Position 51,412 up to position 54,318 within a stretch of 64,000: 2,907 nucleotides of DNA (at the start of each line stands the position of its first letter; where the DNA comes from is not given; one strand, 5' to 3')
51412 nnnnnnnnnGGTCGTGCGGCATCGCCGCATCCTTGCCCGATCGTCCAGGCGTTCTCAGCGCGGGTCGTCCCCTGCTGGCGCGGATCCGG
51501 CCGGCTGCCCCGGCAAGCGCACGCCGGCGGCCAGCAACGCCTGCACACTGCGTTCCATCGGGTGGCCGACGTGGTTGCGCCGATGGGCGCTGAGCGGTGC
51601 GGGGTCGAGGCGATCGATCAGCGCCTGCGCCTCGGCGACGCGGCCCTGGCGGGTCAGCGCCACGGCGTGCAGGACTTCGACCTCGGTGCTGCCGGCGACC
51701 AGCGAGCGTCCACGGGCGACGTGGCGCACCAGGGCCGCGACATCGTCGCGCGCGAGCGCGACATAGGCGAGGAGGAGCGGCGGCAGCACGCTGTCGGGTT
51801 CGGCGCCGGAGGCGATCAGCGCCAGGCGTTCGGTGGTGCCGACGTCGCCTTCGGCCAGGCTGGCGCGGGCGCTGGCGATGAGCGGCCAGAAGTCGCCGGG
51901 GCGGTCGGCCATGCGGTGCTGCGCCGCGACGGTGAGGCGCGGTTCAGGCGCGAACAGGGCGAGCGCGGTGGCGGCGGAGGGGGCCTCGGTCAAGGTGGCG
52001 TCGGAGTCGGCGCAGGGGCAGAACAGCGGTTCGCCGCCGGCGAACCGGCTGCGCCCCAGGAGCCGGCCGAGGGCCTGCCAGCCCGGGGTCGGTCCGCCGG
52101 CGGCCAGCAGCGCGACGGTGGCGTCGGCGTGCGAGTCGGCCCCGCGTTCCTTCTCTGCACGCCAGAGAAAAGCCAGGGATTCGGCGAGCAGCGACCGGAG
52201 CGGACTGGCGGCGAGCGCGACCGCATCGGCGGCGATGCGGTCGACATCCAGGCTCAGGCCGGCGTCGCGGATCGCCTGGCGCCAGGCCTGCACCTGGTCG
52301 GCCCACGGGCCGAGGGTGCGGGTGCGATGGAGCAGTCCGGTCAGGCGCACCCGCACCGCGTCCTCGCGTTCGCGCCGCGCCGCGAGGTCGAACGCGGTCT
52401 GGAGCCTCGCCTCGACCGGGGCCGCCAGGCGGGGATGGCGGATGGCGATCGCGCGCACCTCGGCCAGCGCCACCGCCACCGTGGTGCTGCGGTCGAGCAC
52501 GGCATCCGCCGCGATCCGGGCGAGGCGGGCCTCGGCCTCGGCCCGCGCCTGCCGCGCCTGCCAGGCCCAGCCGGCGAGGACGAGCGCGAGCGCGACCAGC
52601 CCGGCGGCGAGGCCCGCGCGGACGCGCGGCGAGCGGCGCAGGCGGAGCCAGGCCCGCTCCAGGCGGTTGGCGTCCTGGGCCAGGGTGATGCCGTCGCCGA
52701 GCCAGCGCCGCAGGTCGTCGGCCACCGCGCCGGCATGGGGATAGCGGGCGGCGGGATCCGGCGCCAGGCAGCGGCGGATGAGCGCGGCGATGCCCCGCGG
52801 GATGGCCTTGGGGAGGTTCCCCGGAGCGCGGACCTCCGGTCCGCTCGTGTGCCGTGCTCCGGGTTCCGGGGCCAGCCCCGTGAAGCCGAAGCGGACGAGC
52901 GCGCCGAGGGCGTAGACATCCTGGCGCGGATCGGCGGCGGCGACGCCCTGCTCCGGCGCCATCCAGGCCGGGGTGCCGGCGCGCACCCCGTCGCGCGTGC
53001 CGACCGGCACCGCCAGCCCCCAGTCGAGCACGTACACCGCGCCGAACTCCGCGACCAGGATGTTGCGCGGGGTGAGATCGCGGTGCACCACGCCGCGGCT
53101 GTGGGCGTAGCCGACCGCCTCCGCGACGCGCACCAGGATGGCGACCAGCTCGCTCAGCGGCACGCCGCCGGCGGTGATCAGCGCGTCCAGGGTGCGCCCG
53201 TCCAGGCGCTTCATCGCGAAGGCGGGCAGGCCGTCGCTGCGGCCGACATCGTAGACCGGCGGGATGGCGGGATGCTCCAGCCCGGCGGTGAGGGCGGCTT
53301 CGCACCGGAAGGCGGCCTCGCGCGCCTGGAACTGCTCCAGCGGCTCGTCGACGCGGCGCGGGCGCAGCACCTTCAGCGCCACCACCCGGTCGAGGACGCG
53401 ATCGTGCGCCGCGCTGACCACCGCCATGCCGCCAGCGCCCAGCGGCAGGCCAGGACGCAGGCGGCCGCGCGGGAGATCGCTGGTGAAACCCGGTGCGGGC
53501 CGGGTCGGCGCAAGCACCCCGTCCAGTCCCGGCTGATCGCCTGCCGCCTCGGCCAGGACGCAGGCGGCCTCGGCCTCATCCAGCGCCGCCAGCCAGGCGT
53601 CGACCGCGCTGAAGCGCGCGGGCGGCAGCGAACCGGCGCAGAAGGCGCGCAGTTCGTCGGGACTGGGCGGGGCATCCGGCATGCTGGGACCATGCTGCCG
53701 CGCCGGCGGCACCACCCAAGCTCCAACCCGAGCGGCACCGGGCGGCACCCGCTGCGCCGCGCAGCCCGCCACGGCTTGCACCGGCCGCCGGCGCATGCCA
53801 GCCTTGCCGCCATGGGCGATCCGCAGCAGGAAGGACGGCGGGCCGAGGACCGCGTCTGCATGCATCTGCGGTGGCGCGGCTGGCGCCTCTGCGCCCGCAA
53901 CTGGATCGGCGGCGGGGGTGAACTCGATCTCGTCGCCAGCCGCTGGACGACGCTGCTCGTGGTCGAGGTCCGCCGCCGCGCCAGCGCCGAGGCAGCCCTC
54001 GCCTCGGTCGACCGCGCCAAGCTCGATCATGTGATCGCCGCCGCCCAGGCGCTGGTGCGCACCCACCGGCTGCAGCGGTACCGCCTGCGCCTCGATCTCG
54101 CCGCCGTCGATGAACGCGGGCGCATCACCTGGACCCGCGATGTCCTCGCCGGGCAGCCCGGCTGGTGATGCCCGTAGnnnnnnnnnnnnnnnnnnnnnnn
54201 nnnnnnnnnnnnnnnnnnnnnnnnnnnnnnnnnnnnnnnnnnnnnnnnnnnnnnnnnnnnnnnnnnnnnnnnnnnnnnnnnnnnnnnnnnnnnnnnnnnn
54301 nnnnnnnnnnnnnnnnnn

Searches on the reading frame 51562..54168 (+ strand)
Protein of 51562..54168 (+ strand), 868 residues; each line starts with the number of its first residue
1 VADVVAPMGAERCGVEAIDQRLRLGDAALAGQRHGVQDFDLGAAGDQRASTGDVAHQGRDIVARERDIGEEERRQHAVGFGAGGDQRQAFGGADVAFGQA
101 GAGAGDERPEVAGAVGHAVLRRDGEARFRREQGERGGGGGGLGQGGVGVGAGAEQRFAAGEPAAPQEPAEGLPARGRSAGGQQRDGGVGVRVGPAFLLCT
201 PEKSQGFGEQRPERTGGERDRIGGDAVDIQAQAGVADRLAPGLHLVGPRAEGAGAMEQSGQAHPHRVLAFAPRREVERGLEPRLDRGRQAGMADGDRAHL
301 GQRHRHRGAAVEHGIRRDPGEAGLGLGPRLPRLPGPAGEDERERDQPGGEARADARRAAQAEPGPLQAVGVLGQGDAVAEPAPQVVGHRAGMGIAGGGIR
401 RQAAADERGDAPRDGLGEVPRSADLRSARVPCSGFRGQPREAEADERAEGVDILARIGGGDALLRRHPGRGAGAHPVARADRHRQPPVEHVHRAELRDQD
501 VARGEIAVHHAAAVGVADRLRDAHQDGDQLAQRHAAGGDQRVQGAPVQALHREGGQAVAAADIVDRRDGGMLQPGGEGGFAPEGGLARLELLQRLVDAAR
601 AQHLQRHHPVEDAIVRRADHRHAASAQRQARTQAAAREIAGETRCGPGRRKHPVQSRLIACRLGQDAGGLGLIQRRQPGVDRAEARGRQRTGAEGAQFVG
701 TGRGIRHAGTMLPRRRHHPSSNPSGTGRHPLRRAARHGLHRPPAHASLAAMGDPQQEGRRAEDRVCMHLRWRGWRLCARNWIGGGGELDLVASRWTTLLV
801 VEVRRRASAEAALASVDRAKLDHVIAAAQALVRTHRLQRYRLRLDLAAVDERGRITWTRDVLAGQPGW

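Call 38: search_protein_families(library=ncbifam, proteins=[window:51562-54168:+], max_evalue=1e-10)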
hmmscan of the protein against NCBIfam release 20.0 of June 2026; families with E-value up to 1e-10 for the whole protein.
window:51562-54168:+ (868 aa): 4 families
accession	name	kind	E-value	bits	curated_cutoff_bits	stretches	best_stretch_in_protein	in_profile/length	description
NF009151.0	PRK12497.1-5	equivalog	3.3e-17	62.9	124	1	755-850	14-110/126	YraN family protein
NF009150.0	PRK12497.1-3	equivalog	1.4e-16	60.6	81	1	754-862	5-117/118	YraN family protein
NF009154.0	PRK12497.3-3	equivalog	3.2e-15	56.2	109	1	752-851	7-108/123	YraN family protein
NF011281.0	PRK14689.1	equivalog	1.3e-11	44.6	122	1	753-858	6-118/128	hypothetical protein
